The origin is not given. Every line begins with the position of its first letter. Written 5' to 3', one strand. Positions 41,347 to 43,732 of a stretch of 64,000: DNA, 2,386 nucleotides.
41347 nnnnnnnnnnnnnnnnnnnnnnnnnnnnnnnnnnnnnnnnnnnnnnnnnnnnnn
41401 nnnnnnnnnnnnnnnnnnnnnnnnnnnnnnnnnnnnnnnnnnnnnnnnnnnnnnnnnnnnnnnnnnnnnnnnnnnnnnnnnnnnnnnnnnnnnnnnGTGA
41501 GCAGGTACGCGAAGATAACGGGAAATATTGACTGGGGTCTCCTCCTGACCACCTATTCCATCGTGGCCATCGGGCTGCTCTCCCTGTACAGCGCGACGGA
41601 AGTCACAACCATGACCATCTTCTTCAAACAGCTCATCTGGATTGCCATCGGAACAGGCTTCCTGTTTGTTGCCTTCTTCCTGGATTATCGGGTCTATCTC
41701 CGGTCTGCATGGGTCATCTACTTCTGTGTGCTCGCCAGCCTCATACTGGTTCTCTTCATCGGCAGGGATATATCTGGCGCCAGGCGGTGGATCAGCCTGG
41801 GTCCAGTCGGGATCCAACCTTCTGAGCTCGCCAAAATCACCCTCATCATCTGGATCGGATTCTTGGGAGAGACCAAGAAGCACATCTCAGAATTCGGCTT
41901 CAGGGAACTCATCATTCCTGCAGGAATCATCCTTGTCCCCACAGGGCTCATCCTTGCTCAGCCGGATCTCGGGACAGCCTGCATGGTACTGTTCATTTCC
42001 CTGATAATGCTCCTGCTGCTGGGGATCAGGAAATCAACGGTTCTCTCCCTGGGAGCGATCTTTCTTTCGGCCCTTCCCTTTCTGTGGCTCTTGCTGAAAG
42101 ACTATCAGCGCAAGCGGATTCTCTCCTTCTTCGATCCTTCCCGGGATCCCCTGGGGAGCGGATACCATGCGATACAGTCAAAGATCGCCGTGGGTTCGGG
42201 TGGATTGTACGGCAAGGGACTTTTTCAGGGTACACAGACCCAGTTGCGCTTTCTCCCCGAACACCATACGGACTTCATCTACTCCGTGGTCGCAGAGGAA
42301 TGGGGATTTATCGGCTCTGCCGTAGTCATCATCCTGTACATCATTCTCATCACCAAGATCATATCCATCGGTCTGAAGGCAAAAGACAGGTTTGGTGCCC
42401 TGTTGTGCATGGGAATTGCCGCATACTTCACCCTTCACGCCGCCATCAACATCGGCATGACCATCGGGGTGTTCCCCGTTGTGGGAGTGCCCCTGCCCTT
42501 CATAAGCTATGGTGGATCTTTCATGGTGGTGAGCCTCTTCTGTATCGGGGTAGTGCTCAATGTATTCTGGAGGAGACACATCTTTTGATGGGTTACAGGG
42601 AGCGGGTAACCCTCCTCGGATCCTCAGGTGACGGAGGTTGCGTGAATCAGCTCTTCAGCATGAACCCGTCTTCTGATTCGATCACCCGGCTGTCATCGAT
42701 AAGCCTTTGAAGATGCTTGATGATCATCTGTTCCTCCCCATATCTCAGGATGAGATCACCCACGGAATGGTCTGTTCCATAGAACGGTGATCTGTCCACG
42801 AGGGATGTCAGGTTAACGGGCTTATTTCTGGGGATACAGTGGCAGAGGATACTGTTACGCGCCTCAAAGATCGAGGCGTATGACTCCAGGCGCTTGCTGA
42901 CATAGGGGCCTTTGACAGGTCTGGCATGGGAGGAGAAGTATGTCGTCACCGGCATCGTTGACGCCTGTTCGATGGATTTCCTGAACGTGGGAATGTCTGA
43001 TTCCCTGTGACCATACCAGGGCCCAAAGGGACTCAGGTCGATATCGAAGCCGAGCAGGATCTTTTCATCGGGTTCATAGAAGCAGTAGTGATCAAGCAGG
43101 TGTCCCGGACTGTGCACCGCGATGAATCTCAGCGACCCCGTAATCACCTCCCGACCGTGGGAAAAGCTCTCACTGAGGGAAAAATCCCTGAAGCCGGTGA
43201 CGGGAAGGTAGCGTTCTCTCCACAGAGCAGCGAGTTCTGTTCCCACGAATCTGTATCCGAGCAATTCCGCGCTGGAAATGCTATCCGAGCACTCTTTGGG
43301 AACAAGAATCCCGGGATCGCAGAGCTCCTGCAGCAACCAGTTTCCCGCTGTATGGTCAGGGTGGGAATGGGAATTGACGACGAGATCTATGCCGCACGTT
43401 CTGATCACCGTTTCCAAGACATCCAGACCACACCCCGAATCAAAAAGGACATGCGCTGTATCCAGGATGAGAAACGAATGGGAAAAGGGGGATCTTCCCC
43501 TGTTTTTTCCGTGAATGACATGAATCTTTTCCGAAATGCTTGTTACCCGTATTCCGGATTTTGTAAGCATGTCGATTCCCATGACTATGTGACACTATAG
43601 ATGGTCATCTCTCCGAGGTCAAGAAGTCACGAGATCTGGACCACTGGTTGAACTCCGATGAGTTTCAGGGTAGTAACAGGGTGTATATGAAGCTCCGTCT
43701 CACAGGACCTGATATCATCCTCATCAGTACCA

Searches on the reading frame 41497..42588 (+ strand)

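Call 8: search_protein_families(library=pfam, proteins=[window:41497-42588:+], max_evalue=0.00001)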
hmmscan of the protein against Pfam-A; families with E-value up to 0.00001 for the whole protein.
window:41497-42588:+ (363 aa): 1 family
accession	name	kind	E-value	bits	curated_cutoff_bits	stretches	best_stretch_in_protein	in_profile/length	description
PF01098.24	FTSW_RODA_SPOVE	-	4.4e-99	332.3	26.4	1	15-356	9-350/356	Cell cycle protein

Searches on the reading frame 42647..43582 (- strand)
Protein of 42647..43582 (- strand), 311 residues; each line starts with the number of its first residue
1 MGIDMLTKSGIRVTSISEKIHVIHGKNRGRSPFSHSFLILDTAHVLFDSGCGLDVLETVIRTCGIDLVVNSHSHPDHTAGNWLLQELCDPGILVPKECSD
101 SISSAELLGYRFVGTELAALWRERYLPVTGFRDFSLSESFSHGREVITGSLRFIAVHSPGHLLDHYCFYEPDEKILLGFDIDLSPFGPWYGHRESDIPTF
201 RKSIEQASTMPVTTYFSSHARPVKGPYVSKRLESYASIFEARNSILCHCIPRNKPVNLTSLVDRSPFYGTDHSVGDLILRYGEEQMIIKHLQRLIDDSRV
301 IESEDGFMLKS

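Call 69: search_protein_families(library=pfam, proteins=[window:42647-43582:-], max_evalue=0.00001)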
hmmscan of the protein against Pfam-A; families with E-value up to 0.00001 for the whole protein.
window:42647-43582:- (311 aa): 1 family
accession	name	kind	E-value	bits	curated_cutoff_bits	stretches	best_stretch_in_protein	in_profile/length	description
PF00753.33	Lactamase_B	-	2.2e-11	44.5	22.7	1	34-219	6-196/196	Metallo-beta-lactamase superfamily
